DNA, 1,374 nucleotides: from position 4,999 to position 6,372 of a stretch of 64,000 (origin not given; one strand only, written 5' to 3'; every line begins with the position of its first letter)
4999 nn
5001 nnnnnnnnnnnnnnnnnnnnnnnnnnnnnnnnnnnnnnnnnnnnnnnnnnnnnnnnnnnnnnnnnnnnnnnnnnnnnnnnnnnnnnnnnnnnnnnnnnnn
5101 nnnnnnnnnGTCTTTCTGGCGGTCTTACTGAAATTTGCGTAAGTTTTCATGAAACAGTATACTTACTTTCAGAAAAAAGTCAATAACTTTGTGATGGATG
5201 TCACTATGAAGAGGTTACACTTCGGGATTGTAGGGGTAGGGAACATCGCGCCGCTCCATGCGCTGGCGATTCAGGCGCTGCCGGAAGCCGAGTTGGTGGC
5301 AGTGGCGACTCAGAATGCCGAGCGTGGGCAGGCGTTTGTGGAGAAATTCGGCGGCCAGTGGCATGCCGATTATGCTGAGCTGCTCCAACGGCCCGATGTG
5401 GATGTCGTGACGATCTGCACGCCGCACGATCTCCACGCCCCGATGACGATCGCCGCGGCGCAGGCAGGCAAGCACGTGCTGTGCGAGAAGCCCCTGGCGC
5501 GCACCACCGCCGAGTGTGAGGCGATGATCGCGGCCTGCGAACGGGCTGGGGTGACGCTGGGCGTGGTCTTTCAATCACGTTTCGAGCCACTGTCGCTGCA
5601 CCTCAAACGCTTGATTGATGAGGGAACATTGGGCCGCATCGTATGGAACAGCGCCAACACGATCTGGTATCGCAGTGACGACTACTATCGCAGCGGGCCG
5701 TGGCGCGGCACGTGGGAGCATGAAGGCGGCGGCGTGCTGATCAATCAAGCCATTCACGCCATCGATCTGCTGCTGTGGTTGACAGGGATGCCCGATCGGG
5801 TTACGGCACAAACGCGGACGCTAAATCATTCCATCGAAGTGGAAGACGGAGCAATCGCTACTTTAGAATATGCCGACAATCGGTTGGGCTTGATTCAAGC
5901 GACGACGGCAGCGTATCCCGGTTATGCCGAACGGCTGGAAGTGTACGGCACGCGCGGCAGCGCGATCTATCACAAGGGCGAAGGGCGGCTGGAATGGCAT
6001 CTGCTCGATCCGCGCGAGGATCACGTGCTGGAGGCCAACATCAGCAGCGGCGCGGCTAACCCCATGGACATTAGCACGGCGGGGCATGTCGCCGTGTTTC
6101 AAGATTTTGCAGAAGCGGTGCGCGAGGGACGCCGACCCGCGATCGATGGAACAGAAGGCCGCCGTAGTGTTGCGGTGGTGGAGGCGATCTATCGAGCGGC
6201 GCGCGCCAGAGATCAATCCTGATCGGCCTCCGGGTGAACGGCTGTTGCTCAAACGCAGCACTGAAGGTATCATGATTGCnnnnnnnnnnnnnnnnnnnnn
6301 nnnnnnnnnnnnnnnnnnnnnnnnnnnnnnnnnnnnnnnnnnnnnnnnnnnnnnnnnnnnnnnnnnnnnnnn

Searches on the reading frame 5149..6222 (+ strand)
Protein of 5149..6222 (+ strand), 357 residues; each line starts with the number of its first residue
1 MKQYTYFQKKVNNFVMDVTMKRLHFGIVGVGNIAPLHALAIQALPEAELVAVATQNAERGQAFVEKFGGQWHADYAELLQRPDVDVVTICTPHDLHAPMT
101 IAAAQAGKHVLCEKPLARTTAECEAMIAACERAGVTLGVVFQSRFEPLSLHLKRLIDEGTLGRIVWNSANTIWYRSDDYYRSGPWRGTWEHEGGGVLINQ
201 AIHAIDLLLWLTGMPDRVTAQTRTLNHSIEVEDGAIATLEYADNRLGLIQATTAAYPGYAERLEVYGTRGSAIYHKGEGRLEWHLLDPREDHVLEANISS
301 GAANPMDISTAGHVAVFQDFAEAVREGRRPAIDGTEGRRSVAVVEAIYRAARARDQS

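Call 7: search_protein_families(library=pfam, proteins=[window:5149-6222:+], max_evalue=0.001)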
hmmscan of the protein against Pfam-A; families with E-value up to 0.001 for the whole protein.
window:5149-6222:+ (357 aa): 4 families
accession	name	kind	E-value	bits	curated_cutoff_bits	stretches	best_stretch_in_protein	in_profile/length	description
PF22725.1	GFO_IDH_MocA_C3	-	2.2e-34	118.5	27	1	151-272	3-123/124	GFO/IDH/MocA C-terminal domain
PF01408.29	GFO_IDH_MocA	-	9.5e-33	113.9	24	1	24-139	2-118/120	Oxidoreductase family, NAD-binding Rossmann fold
PF02894.22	GFO_IDH_MocA_C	-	1.1e-27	97.8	22.9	1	153-353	1-212/218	Oxidoreductase family, C-terminal alpha/beta domain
PF03447.22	NAD_binding_3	-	0.0006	21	24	0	29-136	1-112/116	Homoserine dehydrogenase, NAD binding domain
